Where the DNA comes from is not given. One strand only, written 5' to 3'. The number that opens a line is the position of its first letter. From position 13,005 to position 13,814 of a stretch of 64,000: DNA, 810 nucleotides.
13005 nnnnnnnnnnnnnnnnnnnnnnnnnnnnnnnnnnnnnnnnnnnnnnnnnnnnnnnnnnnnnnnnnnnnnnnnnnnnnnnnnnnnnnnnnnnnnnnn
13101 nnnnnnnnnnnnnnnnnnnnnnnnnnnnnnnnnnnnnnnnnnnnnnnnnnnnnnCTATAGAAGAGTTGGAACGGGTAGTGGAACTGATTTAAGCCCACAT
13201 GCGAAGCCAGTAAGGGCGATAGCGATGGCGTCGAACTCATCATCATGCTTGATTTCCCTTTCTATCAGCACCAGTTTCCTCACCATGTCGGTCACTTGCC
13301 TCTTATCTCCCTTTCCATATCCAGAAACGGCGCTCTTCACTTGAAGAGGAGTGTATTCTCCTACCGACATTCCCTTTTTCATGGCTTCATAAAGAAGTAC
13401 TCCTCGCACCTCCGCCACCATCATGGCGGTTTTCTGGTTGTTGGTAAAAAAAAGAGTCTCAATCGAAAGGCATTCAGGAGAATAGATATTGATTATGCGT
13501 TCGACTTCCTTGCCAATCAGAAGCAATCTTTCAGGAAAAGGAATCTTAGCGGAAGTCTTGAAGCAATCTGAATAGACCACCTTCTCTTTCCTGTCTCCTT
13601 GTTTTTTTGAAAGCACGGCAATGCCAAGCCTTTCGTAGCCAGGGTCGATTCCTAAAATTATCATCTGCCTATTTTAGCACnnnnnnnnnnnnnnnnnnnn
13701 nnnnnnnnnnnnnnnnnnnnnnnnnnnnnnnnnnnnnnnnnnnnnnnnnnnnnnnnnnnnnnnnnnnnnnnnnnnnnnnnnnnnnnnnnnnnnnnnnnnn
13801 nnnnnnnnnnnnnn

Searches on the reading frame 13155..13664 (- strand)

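Call 32: search_protein_families(library=pfam, proteins=[window:13155-13664:-], max_evalue=0.001)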
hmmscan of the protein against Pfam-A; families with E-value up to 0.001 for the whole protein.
window:13155-13664:- (169 aa): 1 family
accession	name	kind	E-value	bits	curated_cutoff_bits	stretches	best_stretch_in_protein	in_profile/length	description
PF02075.23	RuvC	-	1.7e-40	138.8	22.2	1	3-152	1-147/148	Crossover junction endodeoxyribonuclease RuvC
